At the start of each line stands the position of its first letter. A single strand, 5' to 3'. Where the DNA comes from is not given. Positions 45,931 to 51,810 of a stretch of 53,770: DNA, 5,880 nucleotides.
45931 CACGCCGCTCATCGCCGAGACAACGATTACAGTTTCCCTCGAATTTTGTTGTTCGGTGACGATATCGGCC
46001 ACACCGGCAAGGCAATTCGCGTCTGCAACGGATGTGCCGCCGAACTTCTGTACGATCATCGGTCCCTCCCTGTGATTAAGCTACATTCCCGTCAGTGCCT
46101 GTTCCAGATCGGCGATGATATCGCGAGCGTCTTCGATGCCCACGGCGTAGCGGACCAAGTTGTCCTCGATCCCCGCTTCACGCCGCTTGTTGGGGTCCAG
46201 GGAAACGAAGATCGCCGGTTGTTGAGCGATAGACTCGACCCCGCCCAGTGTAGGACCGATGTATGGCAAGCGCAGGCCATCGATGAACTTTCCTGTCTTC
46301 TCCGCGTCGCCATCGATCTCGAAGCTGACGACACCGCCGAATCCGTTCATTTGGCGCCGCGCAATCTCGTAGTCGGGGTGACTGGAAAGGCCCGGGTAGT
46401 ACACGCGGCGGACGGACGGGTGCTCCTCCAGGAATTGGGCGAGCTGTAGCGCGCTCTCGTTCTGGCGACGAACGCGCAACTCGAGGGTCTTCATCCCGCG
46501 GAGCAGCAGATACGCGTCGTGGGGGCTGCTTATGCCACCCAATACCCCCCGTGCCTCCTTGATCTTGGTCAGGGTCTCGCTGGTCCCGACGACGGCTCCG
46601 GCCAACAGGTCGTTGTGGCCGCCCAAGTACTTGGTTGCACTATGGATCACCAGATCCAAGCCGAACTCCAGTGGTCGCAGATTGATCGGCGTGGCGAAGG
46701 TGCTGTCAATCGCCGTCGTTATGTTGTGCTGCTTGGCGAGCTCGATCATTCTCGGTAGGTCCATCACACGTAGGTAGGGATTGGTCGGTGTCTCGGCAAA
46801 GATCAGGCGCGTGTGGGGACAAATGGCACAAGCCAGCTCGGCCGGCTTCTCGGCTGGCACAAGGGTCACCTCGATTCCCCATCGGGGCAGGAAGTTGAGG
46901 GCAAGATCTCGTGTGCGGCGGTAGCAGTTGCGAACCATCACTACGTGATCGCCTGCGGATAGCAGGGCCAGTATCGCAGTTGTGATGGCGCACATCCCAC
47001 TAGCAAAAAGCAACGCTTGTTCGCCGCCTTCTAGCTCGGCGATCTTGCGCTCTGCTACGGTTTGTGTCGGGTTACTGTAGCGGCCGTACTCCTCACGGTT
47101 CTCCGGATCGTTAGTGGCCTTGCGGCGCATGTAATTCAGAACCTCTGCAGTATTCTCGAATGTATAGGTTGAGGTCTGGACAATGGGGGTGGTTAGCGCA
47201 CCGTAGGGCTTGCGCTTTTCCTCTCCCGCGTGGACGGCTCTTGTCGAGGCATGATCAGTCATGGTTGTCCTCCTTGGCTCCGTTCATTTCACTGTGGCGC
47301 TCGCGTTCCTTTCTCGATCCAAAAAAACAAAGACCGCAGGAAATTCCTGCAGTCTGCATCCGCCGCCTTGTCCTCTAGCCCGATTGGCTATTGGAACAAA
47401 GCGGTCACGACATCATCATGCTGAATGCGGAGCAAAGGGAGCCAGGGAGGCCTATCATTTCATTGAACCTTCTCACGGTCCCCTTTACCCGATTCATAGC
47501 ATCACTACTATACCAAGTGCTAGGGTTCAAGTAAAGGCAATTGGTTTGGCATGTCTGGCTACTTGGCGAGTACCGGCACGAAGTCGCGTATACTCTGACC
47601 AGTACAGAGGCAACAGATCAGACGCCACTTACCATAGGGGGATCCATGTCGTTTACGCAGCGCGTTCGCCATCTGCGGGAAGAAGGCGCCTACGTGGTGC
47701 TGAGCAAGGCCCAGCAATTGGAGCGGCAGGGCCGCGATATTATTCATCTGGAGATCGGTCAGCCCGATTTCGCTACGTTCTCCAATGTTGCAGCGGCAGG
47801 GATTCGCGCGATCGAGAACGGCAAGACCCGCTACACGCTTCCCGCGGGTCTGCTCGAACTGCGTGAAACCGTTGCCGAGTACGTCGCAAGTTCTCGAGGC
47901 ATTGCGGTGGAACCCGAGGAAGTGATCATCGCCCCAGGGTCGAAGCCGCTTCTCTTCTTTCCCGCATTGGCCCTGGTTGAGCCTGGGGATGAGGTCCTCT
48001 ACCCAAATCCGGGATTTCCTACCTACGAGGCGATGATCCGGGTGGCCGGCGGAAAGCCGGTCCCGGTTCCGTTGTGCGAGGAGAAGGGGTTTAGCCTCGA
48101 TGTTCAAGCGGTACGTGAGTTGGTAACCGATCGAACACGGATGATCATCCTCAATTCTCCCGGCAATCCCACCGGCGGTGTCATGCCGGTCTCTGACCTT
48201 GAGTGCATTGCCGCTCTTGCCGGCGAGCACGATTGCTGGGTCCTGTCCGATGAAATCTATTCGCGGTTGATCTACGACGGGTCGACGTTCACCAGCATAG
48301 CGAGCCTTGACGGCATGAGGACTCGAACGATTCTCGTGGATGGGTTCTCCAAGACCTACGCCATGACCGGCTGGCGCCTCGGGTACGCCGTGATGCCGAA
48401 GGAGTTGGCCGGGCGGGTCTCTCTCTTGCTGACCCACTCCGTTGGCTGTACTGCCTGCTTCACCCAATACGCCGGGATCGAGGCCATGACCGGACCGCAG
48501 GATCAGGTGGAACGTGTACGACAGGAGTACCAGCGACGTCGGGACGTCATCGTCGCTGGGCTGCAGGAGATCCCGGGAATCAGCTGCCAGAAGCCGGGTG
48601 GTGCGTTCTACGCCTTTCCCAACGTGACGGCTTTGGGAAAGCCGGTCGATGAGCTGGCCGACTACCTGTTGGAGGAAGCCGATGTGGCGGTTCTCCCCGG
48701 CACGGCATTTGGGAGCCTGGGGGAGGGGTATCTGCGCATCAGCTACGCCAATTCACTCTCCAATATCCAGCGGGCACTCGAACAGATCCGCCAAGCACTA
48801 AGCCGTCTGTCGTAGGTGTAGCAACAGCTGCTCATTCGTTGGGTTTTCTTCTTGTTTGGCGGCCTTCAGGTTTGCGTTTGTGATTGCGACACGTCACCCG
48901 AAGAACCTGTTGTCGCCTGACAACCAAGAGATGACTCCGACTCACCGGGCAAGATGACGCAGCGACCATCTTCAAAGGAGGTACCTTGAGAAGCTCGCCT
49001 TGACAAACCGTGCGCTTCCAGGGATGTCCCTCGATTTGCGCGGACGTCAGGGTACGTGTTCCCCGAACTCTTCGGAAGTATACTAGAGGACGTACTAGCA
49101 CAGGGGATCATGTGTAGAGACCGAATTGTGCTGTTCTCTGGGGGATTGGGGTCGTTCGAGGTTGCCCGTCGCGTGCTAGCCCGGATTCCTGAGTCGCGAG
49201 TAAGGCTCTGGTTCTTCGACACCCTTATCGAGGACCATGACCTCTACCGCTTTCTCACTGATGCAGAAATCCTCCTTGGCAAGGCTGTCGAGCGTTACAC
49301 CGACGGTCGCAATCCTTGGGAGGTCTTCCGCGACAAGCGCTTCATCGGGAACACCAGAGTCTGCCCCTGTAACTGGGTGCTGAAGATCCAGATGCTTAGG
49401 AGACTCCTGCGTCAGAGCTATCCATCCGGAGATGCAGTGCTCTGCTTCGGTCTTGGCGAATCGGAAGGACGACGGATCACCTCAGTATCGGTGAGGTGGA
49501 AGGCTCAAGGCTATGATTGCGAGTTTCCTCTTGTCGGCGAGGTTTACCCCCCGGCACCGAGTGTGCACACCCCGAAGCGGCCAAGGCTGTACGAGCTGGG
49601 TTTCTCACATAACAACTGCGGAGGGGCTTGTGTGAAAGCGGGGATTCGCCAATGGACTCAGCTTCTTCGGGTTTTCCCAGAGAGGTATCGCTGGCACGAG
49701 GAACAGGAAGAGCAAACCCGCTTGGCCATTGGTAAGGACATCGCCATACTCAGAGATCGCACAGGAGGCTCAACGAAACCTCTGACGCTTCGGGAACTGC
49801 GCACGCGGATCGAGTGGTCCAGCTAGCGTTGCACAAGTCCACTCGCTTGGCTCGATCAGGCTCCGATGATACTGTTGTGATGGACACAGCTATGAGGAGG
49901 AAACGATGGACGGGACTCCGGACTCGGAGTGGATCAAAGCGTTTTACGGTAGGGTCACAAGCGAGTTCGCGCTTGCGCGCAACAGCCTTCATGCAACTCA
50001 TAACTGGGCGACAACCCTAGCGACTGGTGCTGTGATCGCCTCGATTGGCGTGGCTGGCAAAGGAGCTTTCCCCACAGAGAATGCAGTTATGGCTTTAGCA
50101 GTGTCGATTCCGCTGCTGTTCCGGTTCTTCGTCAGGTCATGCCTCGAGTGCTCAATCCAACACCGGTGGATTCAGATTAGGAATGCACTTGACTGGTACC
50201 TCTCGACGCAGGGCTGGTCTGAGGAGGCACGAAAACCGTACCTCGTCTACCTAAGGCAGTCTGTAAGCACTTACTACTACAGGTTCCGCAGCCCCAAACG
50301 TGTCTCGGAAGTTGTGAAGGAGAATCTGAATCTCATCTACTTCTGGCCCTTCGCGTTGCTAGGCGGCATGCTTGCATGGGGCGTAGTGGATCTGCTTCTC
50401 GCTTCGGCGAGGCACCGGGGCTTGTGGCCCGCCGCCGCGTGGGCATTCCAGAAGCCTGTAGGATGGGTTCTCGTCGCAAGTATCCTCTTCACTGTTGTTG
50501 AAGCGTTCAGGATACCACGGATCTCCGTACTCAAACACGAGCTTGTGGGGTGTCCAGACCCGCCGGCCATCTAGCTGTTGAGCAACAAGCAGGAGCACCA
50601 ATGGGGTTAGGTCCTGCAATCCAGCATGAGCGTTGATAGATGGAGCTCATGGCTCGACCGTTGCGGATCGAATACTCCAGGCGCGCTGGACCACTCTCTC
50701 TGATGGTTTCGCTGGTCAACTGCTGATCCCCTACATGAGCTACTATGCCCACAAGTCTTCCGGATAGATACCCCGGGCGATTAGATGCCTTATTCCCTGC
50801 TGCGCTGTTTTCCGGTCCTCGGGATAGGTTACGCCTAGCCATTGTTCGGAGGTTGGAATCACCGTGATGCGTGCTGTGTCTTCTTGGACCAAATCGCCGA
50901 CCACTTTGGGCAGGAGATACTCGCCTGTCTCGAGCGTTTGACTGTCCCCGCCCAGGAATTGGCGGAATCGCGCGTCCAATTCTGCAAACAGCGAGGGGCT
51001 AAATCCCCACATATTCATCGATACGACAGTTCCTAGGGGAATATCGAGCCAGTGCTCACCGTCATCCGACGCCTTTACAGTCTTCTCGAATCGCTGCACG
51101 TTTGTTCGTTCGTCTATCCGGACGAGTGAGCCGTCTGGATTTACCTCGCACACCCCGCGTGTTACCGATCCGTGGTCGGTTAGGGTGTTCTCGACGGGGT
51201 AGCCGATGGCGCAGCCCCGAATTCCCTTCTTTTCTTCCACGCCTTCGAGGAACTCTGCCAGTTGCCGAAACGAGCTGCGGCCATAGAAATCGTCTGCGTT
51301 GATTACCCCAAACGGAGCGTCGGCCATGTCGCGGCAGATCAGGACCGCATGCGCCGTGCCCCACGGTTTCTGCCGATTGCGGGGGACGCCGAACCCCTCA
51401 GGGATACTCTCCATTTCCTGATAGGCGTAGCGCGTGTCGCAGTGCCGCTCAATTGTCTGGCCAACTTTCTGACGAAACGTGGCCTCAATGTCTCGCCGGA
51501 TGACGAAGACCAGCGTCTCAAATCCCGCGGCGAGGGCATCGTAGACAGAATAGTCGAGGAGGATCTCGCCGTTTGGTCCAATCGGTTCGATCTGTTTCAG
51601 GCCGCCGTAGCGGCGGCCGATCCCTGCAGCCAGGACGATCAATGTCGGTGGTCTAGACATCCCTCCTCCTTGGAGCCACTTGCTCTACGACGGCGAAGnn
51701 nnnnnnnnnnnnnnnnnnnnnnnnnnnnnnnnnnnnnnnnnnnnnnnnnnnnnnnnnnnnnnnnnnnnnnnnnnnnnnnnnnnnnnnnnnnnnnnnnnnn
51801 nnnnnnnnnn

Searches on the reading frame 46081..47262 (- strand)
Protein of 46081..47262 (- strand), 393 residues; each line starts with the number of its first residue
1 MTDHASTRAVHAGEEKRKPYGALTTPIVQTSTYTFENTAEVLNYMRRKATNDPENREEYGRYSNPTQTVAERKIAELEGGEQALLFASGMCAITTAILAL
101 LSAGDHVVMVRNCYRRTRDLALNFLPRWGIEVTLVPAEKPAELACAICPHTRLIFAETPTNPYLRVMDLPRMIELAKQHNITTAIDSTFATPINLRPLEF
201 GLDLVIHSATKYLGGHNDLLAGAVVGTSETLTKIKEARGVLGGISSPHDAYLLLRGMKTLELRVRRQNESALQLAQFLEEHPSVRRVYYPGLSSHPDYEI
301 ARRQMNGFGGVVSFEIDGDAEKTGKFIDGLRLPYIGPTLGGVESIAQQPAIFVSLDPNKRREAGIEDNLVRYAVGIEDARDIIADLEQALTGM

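Call 47: search_protein_families(library=pfam, proteins=[window:46081-47262:-], max_evalue=0.1)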
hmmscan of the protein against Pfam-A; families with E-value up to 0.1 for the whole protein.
window:46081-47262:- (393 aa): 5 families
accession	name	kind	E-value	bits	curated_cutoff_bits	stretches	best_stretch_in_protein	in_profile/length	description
PF01053.26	Cys_Met_Meta_PP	-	2.8e-135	451.2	27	1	6-390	1-380/381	Cys/Met metabolism PLP-dependent enzyme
PF00266.25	Aminotran_5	-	0.0023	17.4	21.5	1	50-214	28-204/371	Aminotransferase class-V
PF01212.27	Beta_elim_lyase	-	0.007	16.2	27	1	45-283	14-270/288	Beta-eliminating lyase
PF01041.23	DegT_DnrJ_EryC1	-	0.028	14.1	19.8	0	70-189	29-148/360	DegT/DnrJ/EryC1/StrS aminotransferase family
PF07533.21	BRK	-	0.065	13.4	23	0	273-283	28-38/44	BRK domain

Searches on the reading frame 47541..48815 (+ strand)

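Call 47: search_protein_families(library=pfam, proteins=[window:47541-48815:+], max_evalue=0.1)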
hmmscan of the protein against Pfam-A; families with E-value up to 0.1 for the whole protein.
window:47541-48815:+ (424 aa): 5 families
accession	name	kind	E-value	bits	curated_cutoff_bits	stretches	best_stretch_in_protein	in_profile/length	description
PF00155.27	Aminotran_1_2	-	8.5e-71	239.5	19.7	1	66-416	2-361/361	Aminotransferase class I and II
PF01041.23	DegT_DnrJ_EryC1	-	1.1e-08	35.2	19.8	1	143-237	58-145/360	DegT/DnrJ/EryC1/StrS aminotransferase family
PF01053.26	Cys_Met_Meta_PP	-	0.0016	17.5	27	1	144-239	86-175/381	Cys/Met metabolism PLP-dependent enzyme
PF01212.27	Beta_elim_lyase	-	0.027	14.2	27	1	159-237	84-168/288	Beta-eliminating lyase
PF00266.25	Aminotran_5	-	0.031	13.7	21.5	0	147-237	86-175/371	Aminotransferase class-V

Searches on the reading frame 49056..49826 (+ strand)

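Call 47: search_protein_families(library=pfam, proteins=[window:49056-49826:+], max_evalue=0.1)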
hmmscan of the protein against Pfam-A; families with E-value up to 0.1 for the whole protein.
window:49056-49826:+ (256 aa): 1 family
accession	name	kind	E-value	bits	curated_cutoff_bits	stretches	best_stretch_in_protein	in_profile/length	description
PF07593.17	UnbV_ASPIC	-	0.077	13.3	23.4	0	124-149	28-51/68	ASPIC and UnbV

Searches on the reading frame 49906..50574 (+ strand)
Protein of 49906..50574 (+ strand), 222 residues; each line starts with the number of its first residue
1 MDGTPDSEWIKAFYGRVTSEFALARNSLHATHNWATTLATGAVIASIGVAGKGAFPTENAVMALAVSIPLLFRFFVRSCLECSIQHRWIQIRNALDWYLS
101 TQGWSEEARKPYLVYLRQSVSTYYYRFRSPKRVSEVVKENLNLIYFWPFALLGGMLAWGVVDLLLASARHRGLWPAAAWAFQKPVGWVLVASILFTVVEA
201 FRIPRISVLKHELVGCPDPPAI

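Call 47: search_protein_families(library=pfam, proteins=[window:49906-50574:+], max_evalue=0.1)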
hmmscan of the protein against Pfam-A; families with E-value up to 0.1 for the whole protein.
window:49906-50574:+ (222 aa): 1 family
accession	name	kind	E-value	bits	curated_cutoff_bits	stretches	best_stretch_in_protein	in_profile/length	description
PF24097.1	TMD_POM152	-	0.0051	17.7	27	1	149-208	10-61/85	Nucleoporin POM152, N-terminal transmembrane domain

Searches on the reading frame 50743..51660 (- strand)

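Call 47: search_protein_families(library=pfam, proteins=[window:50743-51660:-], max_evalue=0.1)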
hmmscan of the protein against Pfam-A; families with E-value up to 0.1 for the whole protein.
window:50743-51660:- (305 aa): 2 families
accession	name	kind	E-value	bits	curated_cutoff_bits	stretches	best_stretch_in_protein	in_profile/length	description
PF00483.29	NTP_transferase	-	5e-07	30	21.2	1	9-188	4-166/245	Nucleotidyl transferase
PF12804.13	NTP_transf_3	-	1.6e-05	25.6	27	1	8-90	2-80/160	MobA-like NTP transferase domain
